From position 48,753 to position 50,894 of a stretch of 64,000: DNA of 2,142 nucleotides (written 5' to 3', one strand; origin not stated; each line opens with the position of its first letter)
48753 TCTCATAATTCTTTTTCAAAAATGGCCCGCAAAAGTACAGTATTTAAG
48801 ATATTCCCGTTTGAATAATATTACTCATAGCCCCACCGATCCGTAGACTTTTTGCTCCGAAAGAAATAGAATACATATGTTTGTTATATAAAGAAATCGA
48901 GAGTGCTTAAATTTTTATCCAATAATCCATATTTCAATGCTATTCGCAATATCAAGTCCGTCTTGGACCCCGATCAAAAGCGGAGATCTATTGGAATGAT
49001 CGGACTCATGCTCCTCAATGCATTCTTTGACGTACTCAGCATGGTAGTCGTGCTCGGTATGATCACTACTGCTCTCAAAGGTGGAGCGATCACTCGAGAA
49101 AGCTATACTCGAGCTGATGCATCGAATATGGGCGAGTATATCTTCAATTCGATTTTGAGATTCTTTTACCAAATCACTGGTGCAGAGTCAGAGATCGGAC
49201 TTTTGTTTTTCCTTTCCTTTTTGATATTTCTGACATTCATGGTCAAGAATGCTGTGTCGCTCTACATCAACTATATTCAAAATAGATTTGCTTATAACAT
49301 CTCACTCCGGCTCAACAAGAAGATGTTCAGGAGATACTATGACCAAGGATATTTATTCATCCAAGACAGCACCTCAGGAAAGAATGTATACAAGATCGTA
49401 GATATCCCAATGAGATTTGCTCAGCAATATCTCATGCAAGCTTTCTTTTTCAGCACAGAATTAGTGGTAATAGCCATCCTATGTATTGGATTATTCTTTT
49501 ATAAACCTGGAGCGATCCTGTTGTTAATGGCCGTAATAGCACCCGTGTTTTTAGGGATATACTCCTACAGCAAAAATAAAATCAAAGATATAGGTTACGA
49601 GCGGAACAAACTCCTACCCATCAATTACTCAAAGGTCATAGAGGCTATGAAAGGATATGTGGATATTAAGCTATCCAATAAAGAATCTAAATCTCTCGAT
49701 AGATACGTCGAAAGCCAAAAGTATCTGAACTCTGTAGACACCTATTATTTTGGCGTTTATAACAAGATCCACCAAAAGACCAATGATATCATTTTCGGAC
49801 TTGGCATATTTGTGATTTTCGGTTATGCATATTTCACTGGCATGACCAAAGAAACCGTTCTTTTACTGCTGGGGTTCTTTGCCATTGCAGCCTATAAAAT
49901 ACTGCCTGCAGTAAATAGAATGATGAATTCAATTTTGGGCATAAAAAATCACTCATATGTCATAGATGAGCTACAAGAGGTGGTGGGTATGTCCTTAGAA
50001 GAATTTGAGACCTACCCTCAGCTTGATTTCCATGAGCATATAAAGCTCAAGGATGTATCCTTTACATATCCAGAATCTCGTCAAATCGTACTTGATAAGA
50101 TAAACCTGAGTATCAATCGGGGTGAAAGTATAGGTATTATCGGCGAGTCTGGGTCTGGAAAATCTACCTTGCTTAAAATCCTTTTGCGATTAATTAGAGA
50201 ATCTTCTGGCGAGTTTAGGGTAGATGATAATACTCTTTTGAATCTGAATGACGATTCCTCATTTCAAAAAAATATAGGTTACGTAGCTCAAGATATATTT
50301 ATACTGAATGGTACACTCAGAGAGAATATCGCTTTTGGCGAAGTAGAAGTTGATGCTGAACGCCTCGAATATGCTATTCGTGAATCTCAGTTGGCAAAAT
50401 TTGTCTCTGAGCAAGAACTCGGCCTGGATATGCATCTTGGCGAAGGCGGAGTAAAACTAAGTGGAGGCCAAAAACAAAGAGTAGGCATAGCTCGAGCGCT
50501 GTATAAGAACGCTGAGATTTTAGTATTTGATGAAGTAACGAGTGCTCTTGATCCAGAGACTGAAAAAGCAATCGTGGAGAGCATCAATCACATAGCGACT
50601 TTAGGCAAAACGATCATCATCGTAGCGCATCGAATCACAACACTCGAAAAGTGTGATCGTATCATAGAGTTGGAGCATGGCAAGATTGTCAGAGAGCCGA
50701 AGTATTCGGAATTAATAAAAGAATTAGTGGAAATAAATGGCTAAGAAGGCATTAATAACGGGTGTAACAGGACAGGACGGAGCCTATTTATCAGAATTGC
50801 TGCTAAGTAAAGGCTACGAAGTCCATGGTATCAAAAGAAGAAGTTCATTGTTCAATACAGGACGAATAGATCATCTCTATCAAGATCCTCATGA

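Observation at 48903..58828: Glycan locus combining a GDP-fucose branch, a UDP-2,3-diacetamido uronic sugar branch, an alpha-1,2-fucosyltransferase and a fused ABC exporter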

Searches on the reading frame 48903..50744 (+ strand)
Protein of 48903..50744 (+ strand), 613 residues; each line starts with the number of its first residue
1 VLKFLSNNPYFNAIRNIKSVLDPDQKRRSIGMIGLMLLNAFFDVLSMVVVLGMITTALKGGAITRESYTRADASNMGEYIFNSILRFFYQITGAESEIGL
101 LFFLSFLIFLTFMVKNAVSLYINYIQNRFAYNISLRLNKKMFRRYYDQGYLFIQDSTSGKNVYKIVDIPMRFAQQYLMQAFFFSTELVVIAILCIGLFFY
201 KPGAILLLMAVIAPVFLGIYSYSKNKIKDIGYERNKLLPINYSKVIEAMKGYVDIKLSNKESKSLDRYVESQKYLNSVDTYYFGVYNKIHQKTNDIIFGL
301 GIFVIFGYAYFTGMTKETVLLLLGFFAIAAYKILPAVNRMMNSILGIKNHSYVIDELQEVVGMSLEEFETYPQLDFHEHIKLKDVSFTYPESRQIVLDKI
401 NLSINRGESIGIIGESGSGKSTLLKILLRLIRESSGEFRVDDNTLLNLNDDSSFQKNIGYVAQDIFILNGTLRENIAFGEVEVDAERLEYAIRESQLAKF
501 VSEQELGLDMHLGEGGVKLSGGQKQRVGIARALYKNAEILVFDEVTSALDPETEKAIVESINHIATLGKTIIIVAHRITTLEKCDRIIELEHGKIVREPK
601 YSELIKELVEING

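Call 4: search_protein_families(library=pfam, proteins=[window:48903-50744:+])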
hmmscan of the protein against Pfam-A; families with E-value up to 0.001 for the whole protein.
window:48903-50744:+ (613 aa): 5 families
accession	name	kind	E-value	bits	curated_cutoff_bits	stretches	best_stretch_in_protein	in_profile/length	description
PF00005.33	ABC_tran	-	2e-30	106.6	25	1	397-547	1-137/137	ABC transporter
PF02463.25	SMC_N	-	1.7e-09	37.9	40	1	410-592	27-213/220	RecF/RecN/SMC N terminal domain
PF13304.12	AAA_21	-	2.1e-09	38.3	27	1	411-459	3-63/304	AAA domain, putative AbiEii toxin, Type IV TA system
PF00664.28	ABC_membrane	-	4.9e-05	23.6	28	1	78-311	19-248/274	ABC transporter transmembrane region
PF13401.12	AAA_22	-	0.00044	21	27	0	409-440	7-33/130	AAA domain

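Call 5: search_protein_families(library=ncbifam, proteins=[window:48903-50744:+])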
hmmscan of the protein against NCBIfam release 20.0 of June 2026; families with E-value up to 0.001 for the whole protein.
window:48903-50744:+ (613 aa): 190 families (the best 25 are shown)
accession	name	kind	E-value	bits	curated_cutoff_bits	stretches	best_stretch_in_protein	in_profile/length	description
TIGR02203.1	MsbA_lipidA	equivalog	1.4e-80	271.4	602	1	82-606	34-557/572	lipid A export permease/ATP-binding protein MsbA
NF045513.1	HepA_fam_ABC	equivalog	3.2e-74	250.5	725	1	39-607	30-598/610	heterocyst formation ABC transporter subunit HepA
TIGR03375.1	type_I_sec_LssB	subfamily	3.6e-73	247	693.1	1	190-608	274-692/696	type I secretion system permease/ATPase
NF050066.1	LPSTprtrPglK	equivalog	2.4e-68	230.9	1000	1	82-593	54-558/558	BC-type lipopolysaccharide transporter PglK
TIGR01846.1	type_I_sec_HlyB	subfamily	1.8e-66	224.9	725.55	1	113-607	190-681/694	type I secretion system permease/ATPase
TIGR03796.1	NHLM_micro_ABC1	equivalog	1.8e-66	224.8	853.3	1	104-606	196-700/710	NHLP family bacteriocin export ABC transporter peptidase/permease/ATPase subunit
TIGR02857.1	CydD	equivalog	7.5e-66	223.2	435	1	374-590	320-529/529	thiol reductant ABC exporter subunit CydD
NF008364.0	PRK11160.1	equivalog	3.6e-65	220.7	630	1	186-607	144-564/575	heme ABC transporter ATP-binding protein/permease CydC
TIGR02204.1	MsbA_rel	hypoth_equivalog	6e-64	216.7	780.4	1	374-607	332-564/576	ABC transporter, permease/ATP-binding protein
TIGR03797.1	NHLM_micro_ABC2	equivalog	1.6e-61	208.7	709.4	1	100-606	174-673/686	NHLP bacteriocin export ABC transporter permease/ATPase subunit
TIGR01842.1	type_I_sec_PrtD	subfamily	9.9e-58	196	510.15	1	101-607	45-543/544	type I secretion system permease/ATPase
NF010178.0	PRK13657.1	equivalog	1.5e-57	195.4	733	1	334-607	289-559/588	glucan ABC transporter ATP-binding protein/ permease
NF052233.1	CphA_assoc_ABC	equivalog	3.3e-56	191.1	880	1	118-606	246-731/766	cyanophycin metabolism-associated ABC transporter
TIGR00958.1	3a01208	subfamily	1.8e-55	188.5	874.6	1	378-606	477-702/711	antigen peptide transporter 2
TIGR01193.1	bacteriocin_ABC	subfamily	4e-55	187.6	523.85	1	110-607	200-698/708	peptide cleavage/export ABC transporter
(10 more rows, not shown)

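Call 11: find_related_loci(query=window:48903-50744:+, collection=genome_contigs, flank=10000)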
Query window:48903-50744:+ (613 aa) in genome_contigs; peptide patterns used: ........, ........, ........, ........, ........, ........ (x = any residue, [..] = any of these).
94 stretches matched a pattern; 29 encode a relative of the query (tblastn E <= 1e-3); 29 distinct loci.
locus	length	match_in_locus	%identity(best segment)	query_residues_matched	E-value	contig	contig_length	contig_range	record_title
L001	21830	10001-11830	75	2-611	0e+0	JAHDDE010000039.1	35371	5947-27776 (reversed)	MAG: Saprospiraceae bacterium isolate MAG-150 RZ_3354, whole genome shotgun sequence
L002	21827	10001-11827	62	1-609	0e+0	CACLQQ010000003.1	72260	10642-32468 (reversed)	MAG: uncultured Bacteroidetes bacterium isolate AG-470-E04 genome assembly, contig: AG-470-E04_NODE_3, whole genome shot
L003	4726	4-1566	64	89-609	0e+0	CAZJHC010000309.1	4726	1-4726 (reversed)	MAG TPA_asm: uncultured Saprospiraceae bacterium isolate binchicken_co366_131 genome assembly, contig: NODE_17728_length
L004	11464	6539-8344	51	5-607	0e+0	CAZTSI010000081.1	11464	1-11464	MAG TPA_asm: uncultured Saprospiraceae bacterium isolate SRP072547_co1_427 genome assembly, contig: NODE_10705_length_11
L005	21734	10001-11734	41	3-599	1e-127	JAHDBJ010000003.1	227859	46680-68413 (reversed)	MAG: Saprospiraceae bacterium isolate MAG-108 RZ_118, whole genome shotgun sequence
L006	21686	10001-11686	29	12-593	1e-57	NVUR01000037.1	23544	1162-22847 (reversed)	MAG: Alphaproteobacteria bacterium isolate NORP84 Contig_source1383C_23355, whole genome shotgun sequence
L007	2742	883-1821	37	299-605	3e-58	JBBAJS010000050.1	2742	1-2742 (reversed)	MAG: Sediminibacterium sp. isolate EUL_017 ctg51-EUL_017, whole genome shotgun sequence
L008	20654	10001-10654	36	379-596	8e-28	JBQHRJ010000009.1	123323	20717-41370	Lachnospiraceae bacterium HCP1S3_C2 contig00009, whole genome shotgun sequence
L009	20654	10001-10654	36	386-603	2e-26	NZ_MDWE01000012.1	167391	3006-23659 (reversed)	Rhodohalobacter halophilus strain JZ3C29 contig12, whole genome shotgun sequence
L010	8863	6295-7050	34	360-611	9e-26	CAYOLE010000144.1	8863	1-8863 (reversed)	MAG TPA_asm: uncultured Rhodohalobacter sp. isolate SRP284430_co1_102 genome assembly, contig: NODE_6108_length_8863_cov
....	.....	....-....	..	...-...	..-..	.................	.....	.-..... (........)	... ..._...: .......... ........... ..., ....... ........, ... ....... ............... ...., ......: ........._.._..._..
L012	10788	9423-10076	39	386-603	2e-25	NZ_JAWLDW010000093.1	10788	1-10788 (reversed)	MAG: Rhodohalobacter sp. isolate 20BLK6-1.bin.15 NODE_6743_length_10788_cov_16.263542, whole genome shotgun sequence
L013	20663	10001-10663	34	378-596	1e-24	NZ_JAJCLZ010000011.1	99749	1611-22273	Ruminococcus sp. 210702-SL.1.03 KNMEIJKG_11, whole genome shotgun sequence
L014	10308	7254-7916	34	378-596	1e-24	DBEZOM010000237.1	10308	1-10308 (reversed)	MAG TPA_asm: Ruminococcus sp. isolate MAG2685 k141_215529, whole genome shotgun sequence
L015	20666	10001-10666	38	386-607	1e-24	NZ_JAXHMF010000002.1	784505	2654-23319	MAG: Rhodohalobacter sp. isolate Salar_de_Ascotan_soil_MAG_ASO45 contig_513_polypolish, whole genome shotgun sequence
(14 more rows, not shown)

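Call 16: search_protein_families(library=pfam, proteins=[L001:11909-12922:+, L001:12915-14060:+, L001:14057-15076:+, L001:15073-16197:+, L001:16190-16825:+, L001:16826-17869:+, L001:17871-18602:+, L001:18599-19525:+, L001:19518-20255:+, L001:20259-21251:+], max_evalue=0.00001)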
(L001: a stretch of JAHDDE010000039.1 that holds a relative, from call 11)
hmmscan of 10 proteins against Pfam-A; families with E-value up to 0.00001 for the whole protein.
L001:11909-12922:+ (337 aa): 8 families
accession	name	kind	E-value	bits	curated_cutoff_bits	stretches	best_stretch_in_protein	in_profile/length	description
PF16363.11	GDP_Man_Dehyd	-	1.2e-69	235.8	27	1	14-317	1-332/332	GDP-mannose 4,6 dehydratase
PF01370.27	Epimerase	-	1.5e-54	185.4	20.9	1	13-250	1-240/240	NAD dependent epimerase/dehydratase family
PF01073.25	3Beta_HSD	-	2.6e-24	86.2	22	1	14-234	1-226/280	3-beta hydroxysteroid dehydrogenase/isomerase family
PF02719.21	Polysacc_synt_2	-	1.3e-18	67.7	20.2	1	13-268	1-247/293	Polysaccharide biosynthesis protein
PF07993.18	NAD_binding_4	-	1e-14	54.8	20.1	1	15-189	1-209/258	Male sterility protein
PF13460.12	NAD_binding_10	-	4.2e-11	43.5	27.2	1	17-185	1-144/184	NAD(P)H-binding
PF04321.23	RmlD_sub_bind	-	1.3e-09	38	27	1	12-189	2-153/287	RmlD substrate binding domain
PF00106.31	adh_short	-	1.6e-09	38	26.6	1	11-170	1-162/195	short chain dehydrogenase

L001:12915-14060:+ (381 aa): 2 families
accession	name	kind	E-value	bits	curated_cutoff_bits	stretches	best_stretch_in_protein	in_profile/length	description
PF01041.23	DegT_DnrJ_EryC1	-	4e-85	286.6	19.8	1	30-378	6-344/360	DegT/DnrJ/EryC1/StrS aminotransferase family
PF01212.27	Beta_elim_lyase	-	1.8e-07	31.2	27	1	51-188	34-170/288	Beta-eliminating lyase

L001:14057-15076:+ (339 aa): 2 families
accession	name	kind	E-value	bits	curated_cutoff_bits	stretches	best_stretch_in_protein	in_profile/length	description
PF03102.20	NeuB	-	6.1e-96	321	22.1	1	24-266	1-241/241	NeuB family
PF08666.17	SAF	-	1.4e-08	35.6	21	1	282-337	3-62/63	SAF domain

L001:15073-16197:+ (374 aa): 1 family
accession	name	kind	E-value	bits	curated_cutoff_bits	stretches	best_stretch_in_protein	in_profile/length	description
PF02350.25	Epimerase_2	-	1.7e-62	211.7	30.6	1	24-355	3-335/347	UDP-N-acetylglucosamine 2-epimerase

L001:16190-16825:+ (211 aa): 4 families
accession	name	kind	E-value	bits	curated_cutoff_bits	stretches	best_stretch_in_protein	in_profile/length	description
PF00132.30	Hexapep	-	8.9e-15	54.1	27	1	154-189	1-36/36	Bacterial transferase hexapeptide (six repeats)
PF17836.7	PglD_N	-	1.5e-11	45.1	23.4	1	6-82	2-78/78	PglD N-terminal domain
PF25084.1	LbH_EIF2B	-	8.2e-07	29.4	54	1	95-191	10-103/105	EIF2B subunit epsilon LbH domain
PF14602.12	Hexapep_2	-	1.9e-06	27.9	27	1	155-189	2-34/34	Hexapeptide repeat of succinyl-transferase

L001:16826-17869:+ (347 aa): 2 families
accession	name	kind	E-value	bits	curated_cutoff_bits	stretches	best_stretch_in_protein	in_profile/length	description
PF00483.29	NTP_transferase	-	1.4e-43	149.7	21.2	1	120-343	2-243/245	Nucleotidyl transferase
PF12804.13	NTP_transf_3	-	3e-12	47.4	27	1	120-257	1-131/160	MobA-like NTP transferase domain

L001:17871-18602:+ (243 aa): 1 family
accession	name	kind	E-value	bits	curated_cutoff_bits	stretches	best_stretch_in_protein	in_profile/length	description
PF02348.25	CTP_transf_3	-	1.3e-14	54.9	22.6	1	7-200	4-163/217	Cytidylyltransferase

L001:18599-19525:+ (308 aa): 3 families
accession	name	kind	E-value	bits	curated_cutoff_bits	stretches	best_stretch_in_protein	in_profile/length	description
PF01408.29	GFO_IDH_MocA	-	1.5e-10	42.3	24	1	1-104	1-109/120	Oxidoreductase family, NAD-binding Rossmann fold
PF22725.1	GFO_IDH_MocA_C3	-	6.3e-07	29.9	27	1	136-238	13-117/124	GFO/IDH/MocA C-terminal domain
PF02894.22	GFO_IDH_MocA_C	-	2.2e-06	28.1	22.9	1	131-218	4-94/218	Oxidoreductase family, C-terminal alpha/beta domain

L001:19518-20255:+ (245 aa): 3 families
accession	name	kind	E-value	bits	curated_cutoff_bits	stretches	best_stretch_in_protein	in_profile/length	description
PF13561.12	adh_short_C2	-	6.6e-31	108.1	27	1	48-243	50-236/236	Enoyl-(Acyl carrier protein) reductase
PF00106.31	adh_short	-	1e-20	74.5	26.6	1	5-189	1-182/195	short chain dehydrogenase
PF01370.27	Epimerase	-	1.4e-07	31.6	20.9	1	7-160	1-146/240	NAD dependent epimerase/dehydratase family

L001:20259-21251:+ (330 aa): 2 families
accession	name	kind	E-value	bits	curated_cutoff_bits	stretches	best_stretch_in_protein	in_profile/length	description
PF00132.30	Hexapep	-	3.6e-12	45.9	27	0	152-186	2-36/36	Bacterial transferase hexapeptide (six repeats)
PF25084.1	LbH_EIF2B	-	4e-07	30.4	54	0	154-203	41-89/105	EIF2B subunit epsilon LbH domain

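Call 17: search_protein_families(library=pfam, proteins=[L002:11941-12702:+, L002:12709-13590:+, L002:13537-14193:-, L002:14193-15104:-, L002:15105-16178:+, L002:16227-17099:+, L002:17099-18010:+, L002:17998-18801:+, L002:18798-19553:+, L002:19529-20317:+], max_evalue=0.00001)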
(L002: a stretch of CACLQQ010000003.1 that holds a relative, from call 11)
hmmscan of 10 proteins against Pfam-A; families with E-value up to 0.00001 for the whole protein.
L002:11941-12702:+ (253 aa): 1 family
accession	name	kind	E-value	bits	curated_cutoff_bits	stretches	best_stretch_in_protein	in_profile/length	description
PF05050.19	Methyltransf_21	-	1.8e-17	64.5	22.7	1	87-229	24-173/173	Methyltransferase FkbM domain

L002:12709-13590:+ (293 aa): 1 family
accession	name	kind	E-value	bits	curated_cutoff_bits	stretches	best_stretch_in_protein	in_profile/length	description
PF01501.26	Glyco_transf_8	-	2.3e-10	40.9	24.3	1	10-241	2-250/253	Glycosyl transferase family 8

L002:13537-14193:- (218 aa): 2 families
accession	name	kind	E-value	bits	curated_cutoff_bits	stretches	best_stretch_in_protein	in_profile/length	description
PF14602.12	Hexapep_2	-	6.6e-09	35.8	27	1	109-144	1-34/34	Hexapeptide repeat of succinyl-transferase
PF00132.30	Hexapep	-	8.4e-08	32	27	1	111-144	3-36/36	Bacterial transferase hexapeptide (six repeats)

L002:14193-15104:- (303 aa): 1 family
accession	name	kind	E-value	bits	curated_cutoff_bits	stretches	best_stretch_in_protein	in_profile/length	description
PF05050.19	Methyltransf_21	-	1.3e-07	32.3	22.7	1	191-275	85-172/173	Methyltransferase FkbM domain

L002:15105-16178:+ (357 aa): 1 family
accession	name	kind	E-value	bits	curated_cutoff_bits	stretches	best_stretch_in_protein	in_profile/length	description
PF14307.12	Glyco_tran_WbsX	-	9.4e-113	377.7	25.1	1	12-354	2-349/350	Glycosyltransferase WbsX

L002:16227-17099:+ (290 aa): 5 families
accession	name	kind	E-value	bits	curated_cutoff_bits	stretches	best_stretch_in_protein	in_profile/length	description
PF08241.18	Methyltransf_11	-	6.4e-13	49.6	21.2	1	54-143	1-93/95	Methyltransferase domain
PF13649.12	Methyltransf_25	-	1.1e-08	36.1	27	1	54-140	2-96/97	Methyltransferase domain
PF08242.18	Methyltransf_12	-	1.2e-08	35.9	30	1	54-140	1-95/98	Methyltransferase domain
PF13847.12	Methyltransf_31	-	2.2e-07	31.1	27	1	49-145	3-110/145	Methyltransferase domain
PF13489.12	Methyltransf_23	-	2.5e-06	27.7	27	1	39-145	9-117/164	Methyltransferase domain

L002:17099-18010:+ (303 aa): 0 families

L002:17998-18801:+ (267 aa): 1 family
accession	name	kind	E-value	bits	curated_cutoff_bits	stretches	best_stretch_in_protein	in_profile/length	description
PF05050.19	Methyltransf_21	-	1.5e-20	74.5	22.7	1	80-234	1-173/173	Methyltransferase FkbM domain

L002:18798-19553:+ (251 aa): 1 family
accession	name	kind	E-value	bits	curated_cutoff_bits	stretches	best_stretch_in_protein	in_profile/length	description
PF18922.5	DUF5672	-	2e-45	154.8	24.4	1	58-235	5-164/164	Protein of unknown function (DUF5672)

L002:19529-20317:+ (262 aa): 1 family
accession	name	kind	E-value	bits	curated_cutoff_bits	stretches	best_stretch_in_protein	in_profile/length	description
PF00535.33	Glycos_transf_2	-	1.2e-16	61.5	23.3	1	21-114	1-96/168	Glycosyl transferase family 2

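Call 20: search_solved_structures(query=window:48903-50744:+)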
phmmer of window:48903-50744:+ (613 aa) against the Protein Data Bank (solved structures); distinct sequences matched with E-value up to 0.001: 591 (the best 60 are shown).
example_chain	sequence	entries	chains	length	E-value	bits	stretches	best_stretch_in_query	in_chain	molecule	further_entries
8zpx_B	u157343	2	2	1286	3.1e-83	283.4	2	380-604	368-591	ABC transporter B family member 1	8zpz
9juj_A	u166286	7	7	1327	3.5e-83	283.2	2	380-604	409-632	ABC transporter B family member 1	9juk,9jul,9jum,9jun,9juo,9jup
4f4c_A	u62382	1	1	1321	5.6e-83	282.5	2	263-600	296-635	Multidrug resistance protein pgp-1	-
9nfi_A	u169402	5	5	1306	6.7e-83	282.3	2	375-605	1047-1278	Permeability Glycoprotein (P-gp)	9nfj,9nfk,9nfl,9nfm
9oe1_A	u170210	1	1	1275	1.4e-82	281.2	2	296-606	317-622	ATP-binding cassette, sub-family B (MDR/TAP), member 4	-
9ody_A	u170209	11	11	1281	1.4e-82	281.2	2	296-606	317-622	ATP-binding cassette, sub-family B (MDR/TAP), member 4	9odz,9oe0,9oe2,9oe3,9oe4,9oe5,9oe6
8zq4_B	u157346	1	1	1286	1.9e-82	280.8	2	380-604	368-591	ABC transporter B family member 1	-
7niu_A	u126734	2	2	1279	3.8e-82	279.8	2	259-607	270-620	Isoform 2 of Phosphatidylcholine translocator ABCB4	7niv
6s7p_A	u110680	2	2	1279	2.1e-81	277.3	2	259-607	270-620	Phosphatidylcholine translocator ABCB4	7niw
7zka_A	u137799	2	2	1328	1.6e-80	274.4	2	374-607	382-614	ATP-dependent translocase ABCB1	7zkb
7zk4_A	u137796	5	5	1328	1.8e-80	274.3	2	375-607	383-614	ATP-dependent translocase ABCB1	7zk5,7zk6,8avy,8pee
7zk8_A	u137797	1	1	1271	4.1e-80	273.1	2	374-607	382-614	ATP-dependent translocase ABCB1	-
4m2s_A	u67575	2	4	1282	4.6e-80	272.9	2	374-607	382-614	Multidrug resistance protein 1A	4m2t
4q9h_A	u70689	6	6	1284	4.6e-80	272.9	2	374-607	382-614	Multidrug resistance protein 1A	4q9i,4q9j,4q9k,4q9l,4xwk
7zk9_A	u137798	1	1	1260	4.6e-80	272.9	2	374-607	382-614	ATP-dependent translocase ABCB1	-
6hrc_A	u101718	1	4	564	1.5e-55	192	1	98-598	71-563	WlaB protein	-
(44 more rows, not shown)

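Call 22: find_homologous_proteins(query=window:48903-50744:+, max_evalue=1e-30)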
Query window:48903-50744:+ (613 aa): 2210 proteins with E <= 1e-30 among 8000 candidates; the best 120 are listed.
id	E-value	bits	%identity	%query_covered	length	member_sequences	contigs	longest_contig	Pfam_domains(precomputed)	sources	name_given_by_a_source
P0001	0.0e+0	1328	100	100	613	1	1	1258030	PF00005.34,PF02463.26,PF13304.13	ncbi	-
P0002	1.1e-292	990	75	99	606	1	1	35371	PF00005.34,PF02463.26,PF13304.13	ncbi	-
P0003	2.4e-245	833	64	99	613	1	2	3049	PF00005.34,PF02463.26,PF13304.13,PF00664.29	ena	-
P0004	5.3e-242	822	63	99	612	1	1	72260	PF00005.34,PF02463.26,PF13304.13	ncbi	-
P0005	9.8e-241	818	63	99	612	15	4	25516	PF00005.34,PF02463.26,PF13304.13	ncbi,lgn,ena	-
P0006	1.1e-240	818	63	99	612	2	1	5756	PF00005.34,PF02463.26,PF13304.13,PF00664.29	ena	-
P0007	1.8e-239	814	63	99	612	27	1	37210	PF00005.34,PF02463.26,PF13304.13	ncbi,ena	-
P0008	2.2e-239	814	64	94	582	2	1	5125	PF00005.34,PF02463.26,PF13304.13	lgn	-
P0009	8.5e-230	782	60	99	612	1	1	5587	PF00005.34,PF02463.26,PF13304.13,PF00664.29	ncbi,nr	ncbi:MAG: ABC transporter ATP-binding protein [Saprospiraceae bacterium]|nr:ABC transporter ATP-bind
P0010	1.8e-221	755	60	94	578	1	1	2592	PF00005.34,PF02463.26,PF13304.13,PF00664.29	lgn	-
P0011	3.7e-220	750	58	99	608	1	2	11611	PF00005.34,PF02463.26,PF00664.29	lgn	-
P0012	1.7e-213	728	55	99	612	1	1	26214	PF00005.34,PF02463.26,PF13304.13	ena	-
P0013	3.0e-213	728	56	99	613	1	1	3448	PF00005.34,PF02463.26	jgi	jgi:ABC-type multidrug transport system fused ATPase/permease subunit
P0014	1.7e-212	725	57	98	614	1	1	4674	PF00005.34,PF02463.26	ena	-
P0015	3.6e-211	721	54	100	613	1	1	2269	PF00005.34,PF02463.26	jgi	-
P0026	3.8e-203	694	54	98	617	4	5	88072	PF00005.34,PF02463.26,PF13304.13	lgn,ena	-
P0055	1.1e-165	571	49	99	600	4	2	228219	PF00005.34,PF02463.26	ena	-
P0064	1.8e-151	524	44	99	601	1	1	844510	PF00005.34,PF00664.29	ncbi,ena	-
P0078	1.5e-102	362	36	98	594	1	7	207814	PF09818.16,PF00005.34,PF02463.26,PF00664.29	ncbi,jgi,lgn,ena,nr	ncbi:MAG TPA: ABC transporter ATP-binding protein [Bacteroidia bacterium]|nr:ABC transporter ATP-bin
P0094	6.2e-90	320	36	81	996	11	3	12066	PF00534.27,PF00005.34,PF13439.13,PF02463.26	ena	-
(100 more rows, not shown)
